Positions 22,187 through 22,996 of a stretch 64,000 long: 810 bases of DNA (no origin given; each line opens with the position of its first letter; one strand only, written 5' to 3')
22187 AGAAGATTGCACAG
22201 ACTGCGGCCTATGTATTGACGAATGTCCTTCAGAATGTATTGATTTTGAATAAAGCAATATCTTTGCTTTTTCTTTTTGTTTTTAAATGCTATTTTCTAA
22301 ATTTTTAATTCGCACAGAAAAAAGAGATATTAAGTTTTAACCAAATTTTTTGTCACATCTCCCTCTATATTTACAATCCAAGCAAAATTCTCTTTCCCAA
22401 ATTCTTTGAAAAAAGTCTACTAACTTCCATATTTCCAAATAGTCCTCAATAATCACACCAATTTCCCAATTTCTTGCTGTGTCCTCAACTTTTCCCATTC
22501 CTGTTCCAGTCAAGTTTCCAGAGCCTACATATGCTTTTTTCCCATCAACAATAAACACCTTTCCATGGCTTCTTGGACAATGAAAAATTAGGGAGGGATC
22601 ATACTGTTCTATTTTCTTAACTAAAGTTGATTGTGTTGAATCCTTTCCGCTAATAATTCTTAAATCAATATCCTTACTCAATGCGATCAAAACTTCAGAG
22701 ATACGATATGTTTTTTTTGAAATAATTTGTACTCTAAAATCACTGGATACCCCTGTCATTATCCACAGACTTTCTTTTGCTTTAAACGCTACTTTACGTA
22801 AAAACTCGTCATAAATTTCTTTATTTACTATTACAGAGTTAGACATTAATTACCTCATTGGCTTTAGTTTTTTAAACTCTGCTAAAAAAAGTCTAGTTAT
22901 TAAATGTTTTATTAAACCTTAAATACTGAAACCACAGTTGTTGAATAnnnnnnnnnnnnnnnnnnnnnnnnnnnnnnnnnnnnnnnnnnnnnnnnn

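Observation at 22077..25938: Ferredoxin, PLD-type nuclease and Cas4/Dna2-like nuclease-helicase with a C-terminal RING/PHD-like zinc finger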

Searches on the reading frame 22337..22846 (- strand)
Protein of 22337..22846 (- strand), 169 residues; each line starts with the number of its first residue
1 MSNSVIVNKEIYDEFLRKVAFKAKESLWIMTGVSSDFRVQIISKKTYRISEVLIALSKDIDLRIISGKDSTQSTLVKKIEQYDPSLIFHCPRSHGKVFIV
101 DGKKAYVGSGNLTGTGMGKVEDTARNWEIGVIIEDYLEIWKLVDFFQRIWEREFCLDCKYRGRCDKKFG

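Call 3: search_protein_families(library=pfam, proteins=[window:22337-22846:-], max_evalue=0.01)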
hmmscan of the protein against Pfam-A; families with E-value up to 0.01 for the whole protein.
window:22337-22846:- (169 aa): 3 families
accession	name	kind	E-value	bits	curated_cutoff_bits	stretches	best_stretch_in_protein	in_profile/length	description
PF13091.12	PLDc_2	-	9.5e-11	42.1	27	1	22-150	7-132/132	PLD-like domain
PF00614.28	PLDc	-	0.00036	20.9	21.9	1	94-114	6-26/28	Phospholipase D Active site motif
PF09565.16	RE_NgoFVII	-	0.0011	18.7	23.8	1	80-152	80-151/162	NgoFVII restriction endonuclease N-terminal PLD domain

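Call 4: search_protein_families(library=ncbifam, proteins=[window:22337-22846:-], max_evalue=0.01)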
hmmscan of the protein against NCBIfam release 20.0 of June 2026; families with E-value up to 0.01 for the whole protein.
window:22337-22846:- (169 aa): 1 family
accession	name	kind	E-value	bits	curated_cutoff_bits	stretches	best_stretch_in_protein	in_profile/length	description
NF038319.1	DISARM_DrmC_I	equivalog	1.4e-05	24.7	133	1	92-136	183-221/236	DISARM system phospholipase D-like protein DrmC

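Call 5: search_protein_families(library=padloc, proteins=[window:22337-22846:-], max_evalue=0.01)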
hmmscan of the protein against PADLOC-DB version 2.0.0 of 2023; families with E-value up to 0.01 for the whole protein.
window:22337-22846:- (169 aa): 17 families
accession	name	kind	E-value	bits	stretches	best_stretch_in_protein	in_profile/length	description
PDLC02614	DrmC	-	3.1e-11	41.3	1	93-151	101-152/153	DrmC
PDLC02607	DrmC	-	1.3e-07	29.2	1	93-153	203-257/265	DrmC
PDLC02597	DrmC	-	1.3e-06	26.4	1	93-135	185-221/242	DrmC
PDLC02585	DrmC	-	4.7e-06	24.4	1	90-135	191-230/253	DrmC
PDLC02604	DrmC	-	5.8e-06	24.8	1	76-154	15-86/92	DrmC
PDLC02606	DrmC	-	9.7e-06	23.5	1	18-134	41-158/182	DrmC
PDLC03922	MkoB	-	3.7e-05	21.2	1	6-135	471-588/610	-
PDLC02601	DrmC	-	4.4e-05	21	1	92-157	234-292/295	DrmC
PDLC02588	DrmC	-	0.00024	18.8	1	92-135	192-229/256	DrmC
PDLC02616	DrmC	-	0.00037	18.2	1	93-152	165-218/224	DrmC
PDLC02587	DrmC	-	0.00046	17.3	1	94-158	206-264/267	DrmC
PDLC02599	DrmC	-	0.001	16.1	1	93-153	85-139/387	DrmC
PDLC02592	DrmC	-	0.0022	15.8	1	92-151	174-226/234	DrmC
PDLC02602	DrmC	-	0.0071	13.4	1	91-133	196-238/381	DrmC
PDLC02595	DrmC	-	0.0072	14.1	1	94-154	210-263/269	DrmC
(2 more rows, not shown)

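Call 20: find_homologous_proteins(query=window:22337-22846:-, max_evalue=0.001)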
Query window:22337-22846:- (169 aa): 3 proteins with E <= 0.001 among 31 candidates.
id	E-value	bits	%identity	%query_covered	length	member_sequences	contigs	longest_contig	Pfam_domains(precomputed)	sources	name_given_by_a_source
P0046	3.0e-108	377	100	100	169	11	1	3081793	PF13091.13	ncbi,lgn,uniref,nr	ncbi:MAG: phospholipase D family protein [Candidatus Heimdallarchaeum aukensis]|uniref:Phospholipase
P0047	8.7e-80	284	71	99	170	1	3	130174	PF13091.13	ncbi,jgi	ncbi:MAG: phospholipase D-like domain-containing protein [Candidatus Heimdallarchaeaceae archaeon]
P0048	1.1e-74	268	66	99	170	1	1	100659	PF13091.13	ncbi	-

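Call 21: find_encoding_contigs(protein=P0048, flank=7000, max_places=3)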
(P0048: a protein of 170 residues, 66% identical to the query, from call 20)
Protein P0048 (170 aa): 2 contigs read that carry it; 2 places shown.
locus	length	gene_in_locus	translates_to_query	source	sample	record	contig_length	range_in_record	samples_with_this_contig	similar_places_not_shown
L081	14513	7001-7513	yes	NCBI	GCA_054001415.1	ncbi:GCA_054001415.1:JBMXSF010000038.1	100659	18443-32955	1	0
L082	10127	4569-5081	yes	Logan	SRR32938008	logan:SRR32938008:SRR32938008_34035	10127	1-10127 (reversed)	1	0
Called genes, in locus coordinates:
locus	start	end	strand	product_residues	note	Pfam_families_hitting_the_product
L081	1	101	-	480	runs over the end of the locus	PF06277:EutA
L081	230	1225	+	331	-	-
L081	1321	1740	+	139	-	-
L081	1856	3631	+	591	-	PF00496:SBP_bac_5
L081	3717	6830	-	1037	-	PF08696:Dna2, PF12705:PDDEXK_1, PF00580:UvrD-helicase, PF13086:AAA_11, PF13245:AAA_19, PF13604:AAA_30, PF13086:AAA_11, PF13087:AAA_12, +3 more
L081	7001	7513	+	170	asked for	PF13091:PLDc_2 (weak)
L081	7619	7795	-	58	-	PF12797:Fer4_2 (weak), PF13237:Fer4_10, PF13484:Fer4_16 (faint), PF00037:Fer4, PF12837:Fer4_6 (weak), PF14697:Fer4_21, PF12838:Fer4_7, PF13187:Fer4_9, +3 more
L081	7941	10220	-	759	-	PF01978:TrmB, PF01442:Apolipoprotein (weak)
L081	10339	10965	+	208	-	PF00156:Pribosyltran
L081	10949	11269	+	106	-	-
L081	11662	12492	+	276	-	PF01261:AP_endonuc_2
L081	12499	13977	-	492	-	PF03215:Rad17 (weak), PF13401:AAA_22 (faint), PF00004:AAA, PF16193:AAA_assoc_2 (weak), PF21960:RCF1-5-like_lid (weak)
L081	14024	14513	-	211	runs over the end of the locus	-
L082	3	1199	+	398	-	?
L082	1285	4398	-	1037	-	PF08696:Dna2, PF12705:PDDEXK_1, PF00580:UvrD-helicase, PF13086:AAA_11, PF13245:AAA_19, PF13604:AAA_30, PF13086:AAA_11, PF13087:AAA_12, +3 more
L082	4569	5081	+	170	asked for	PF13091:PLDc_2 (weak)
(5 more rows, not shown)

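Call 22: find_encoding_contigs(protein=P0047, flank=7000, max_places=3)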
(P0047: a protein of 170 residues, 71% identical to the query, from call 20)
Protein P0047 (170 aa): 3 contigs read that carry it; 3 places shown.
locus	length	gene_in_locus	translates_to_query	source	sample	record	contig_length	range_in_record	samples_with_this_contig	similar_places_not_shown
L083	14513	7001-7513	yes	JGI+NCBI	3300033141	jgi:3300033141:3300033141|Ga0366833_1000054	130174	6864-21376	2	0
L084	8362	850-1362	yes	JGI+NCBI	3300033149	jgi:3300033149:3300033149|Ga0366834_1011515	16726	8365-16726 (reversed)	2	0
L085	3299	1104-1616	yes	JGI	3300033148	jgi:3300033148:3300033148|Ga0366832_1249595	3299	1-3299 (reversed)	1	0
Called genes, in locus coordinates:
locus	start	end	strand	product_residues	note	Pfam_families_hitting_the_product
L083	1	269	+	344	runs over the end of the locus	-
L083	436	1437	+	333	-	PF00005:ABC_tran, PF13304:AAA_21 (faint)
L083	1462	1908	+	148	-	-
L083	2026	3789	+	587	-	PF00496:SBP_bac_5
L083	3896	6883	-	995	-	PF08696:Dna2, PF12705:PDDEXK_1, PF00270:DEAD, PF13086:AAA_11, PF13245:AAA_19, PF13604:AAA_30, PF13086:AAA_11, PF13087:AAA_12, +3 more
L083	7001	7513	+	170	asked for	PF13091:PLDc_2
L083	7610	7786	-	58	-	PF12797:Fer4_2 (weak), PF13237:Fer4_10, PF25160:LdpA_Fe-S-bd (faint), PF00037:Fer4, PF14697:Fer4_21, PF12838:Fer4_7, PF13187:Fer4_9, PF00037:Fer4 (weak), +4 more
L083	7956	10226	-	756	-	PF01978:TrmB (weak), PF01442:Apolipoprotein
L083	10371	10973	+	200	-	PF00156:Pribosyltran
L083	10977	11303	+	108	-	-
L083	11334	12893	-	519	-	PF03215:Rad17 (weak), PF05496:RuvB_N (faint), PF00004:AAA, PF13401:AAA_22 (faint), PF20720:nSTAND3 (faint), PF21960:RCF1-5-like_lid (weak), PF16193:AAA_assoc_2 (weak)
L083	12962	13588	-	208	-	-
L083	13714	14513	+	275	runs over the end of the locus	PF01261:AP_endonuc_2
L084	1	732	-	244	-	PF08696:Dna2, PF12705:PDDEXK_1 (weak)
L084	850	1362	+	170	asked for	PF13091:PLDc_2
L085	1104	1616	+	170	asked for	PF13091:PLDc_2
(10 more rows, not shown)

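Call 62: search_solved_structures(query=window:22337-22846:-, max_evalue=1, show_alignments=2)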
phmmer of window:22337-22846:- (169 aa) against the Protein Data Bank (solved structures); distinct sequences matched with E-value up to 1: 3.
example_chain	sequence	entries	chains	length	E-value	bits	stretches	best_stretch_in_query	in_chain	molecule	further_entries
7e0m_A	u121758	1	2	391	0.00062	22.9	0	93-154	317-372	Phospholipase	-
7wu1_A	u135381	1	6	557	0.18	14.9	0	92-115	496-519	Phospholipase D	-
1byr_A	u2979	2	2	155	0.18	14.9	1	88-141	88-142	PROTEIN (ENDONUCLEASE)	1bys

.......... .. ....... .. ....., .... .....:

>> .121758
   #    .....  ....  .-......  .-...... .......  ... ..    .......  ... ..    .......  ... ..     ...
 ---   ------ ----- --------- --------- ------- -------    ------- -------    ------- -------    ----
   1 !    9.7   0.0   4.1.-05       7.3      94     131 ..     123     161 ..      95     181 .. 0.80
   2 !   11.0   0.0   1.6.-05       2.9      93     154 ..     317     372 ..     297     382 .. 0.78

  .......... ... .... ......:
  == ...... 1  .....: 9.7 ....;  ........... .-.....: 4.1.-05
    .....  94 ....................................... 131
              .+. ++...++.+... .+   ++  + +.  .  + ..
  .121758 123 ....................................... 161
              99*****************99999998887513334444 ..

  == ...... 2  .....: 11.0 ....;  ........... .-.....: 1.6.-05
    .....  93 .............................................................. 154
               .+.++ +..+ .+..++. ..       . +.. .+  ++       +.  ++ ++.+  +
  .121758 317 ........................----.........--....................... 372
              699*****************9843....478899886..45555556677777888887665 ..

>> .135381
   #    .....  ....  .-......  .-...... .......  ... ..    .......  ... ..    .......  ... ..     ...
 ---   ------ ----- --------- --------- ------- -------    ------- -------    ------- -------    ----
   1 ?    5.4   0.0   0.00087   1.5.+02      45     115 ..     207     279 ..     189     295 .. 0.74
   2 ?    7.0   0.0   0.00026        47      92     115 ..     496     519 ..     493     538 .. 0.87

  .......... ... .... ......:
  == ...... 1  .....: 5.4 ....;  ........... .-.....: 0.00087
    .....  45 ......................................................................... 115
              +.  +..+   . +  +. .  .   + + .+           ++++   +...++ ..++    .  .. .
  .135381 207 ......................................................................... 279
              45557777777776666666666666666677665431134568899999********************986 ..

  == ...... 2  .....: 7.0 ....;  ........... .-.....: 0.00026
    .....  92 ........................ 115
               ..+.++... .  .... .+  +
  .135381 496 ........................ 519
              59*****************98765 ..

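Call 72: search_dna_similar(query=window:22337-22846:-, collection=plasmids, mode=protein, max_evalue=0.001, max_rows=10)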
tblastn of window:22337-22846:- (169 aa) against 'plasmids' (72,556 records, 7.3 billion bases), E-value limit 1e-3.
Records with a match: 3; places in all: 3; records where one place covers at least 80% of the query: 1.
Best place of each record, by identity: <60% 3.
By first word of the organism name: Segatella 1; Gordonia 1; Dietzia 1.
By predicted mobility (MOB-suite, as given by PLSDB): non-mobilizable 2; mobilizable 1.
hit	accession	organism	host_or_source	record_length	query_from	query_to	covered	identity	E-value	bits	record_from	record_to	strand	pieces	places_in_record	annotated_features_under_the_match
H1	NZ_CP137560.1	Segatella hominis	Homo sapiens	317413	6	164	94%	28.6%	1e-11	69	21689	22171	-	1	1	phospholipase D-like domain-containing protein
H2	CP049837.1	Gordonia terrae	soil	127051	87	157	42%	37.5%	2e-4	48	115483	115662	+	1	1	NgoFVII family restriction endonuclease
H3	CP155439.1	Dietzia kunjamensis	cell culture,moss extract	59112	86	154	41%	31.9%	6e-4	46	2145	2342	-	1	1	phospholipase D-like domain-containing protein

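Call 73: search_dna_similar(query=window:22337-22846:-, collection=phages, mode=protein, max_evalue=0.001, max_rows=10)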
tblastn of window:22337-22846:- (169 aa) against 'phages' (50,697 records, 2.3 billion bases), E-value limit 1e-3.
No match.

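Call 74: get_annotated_region(hit=H1, flank=7000)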
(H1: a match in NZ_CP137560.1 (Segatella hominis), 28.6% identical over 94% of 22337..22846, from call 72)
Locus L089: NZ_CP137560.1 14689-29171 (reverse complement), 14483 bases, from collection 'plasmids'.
description: Segatella hominis strain HDD12 plasmid unnamed, complete sequence
organism: Segatella hominis (NCBI taxid 2518605)
taxonomy: Bacteria; Bacteroidota; Bacteroidia; Bacteroidales; Prevotellaceae; Segatella; Segatella hominis
host: -; source: Homo sapiens; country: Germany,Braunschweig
typing (MOB-suite, as given by PLSDB): non-mobilizable
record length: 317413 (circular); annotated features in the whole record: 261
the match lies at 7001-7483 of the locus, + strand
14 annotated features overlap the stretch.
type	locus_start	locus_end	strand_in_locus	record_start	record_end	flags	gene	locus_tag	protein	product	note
CDS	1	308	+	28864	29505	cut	-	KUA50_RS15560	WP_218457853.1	HAD domain-containing protein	-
CDS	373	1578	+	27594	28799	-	-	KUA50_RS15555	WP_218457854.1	PD-(D/E)XK nuclease family protein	-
CDS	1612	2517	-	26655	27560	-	-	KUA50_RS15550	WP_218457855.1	WYL domain-containing protein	-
CDS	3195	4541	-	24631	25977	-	-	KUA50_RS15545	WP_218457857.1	hypothetical protein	-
CDS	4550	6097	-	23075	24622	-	-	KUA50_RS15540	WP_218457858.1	AAA family ATPase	-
CDS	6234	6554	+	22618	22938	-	-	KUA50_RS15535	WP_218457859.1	hypothetical protein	-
CDS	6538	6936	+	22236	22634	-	-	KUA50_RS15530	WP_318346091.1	hypothetical protein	-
CDS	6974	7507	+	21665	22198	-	-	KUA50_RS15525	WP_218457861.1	phospholipase D-like domain-containing protein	-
CDS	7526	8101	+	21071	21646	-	-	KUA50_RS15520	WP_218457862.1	metallophosphoesterase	-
CDS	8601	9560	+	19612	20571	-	-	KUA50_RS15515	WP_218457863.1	ATP-binding protein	-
CDS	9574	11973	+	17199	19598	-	-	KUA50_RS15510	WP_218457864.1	S8 family peptidase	-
CDS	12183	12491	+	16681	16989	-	-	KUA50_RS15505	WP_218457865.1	hypothetical protein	-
CDS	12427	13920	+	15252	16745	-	-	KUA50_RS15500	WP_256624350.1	helicase-related protein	-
CDS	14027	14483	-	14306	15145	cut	-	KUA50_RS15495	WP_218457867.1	hypothetical protein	-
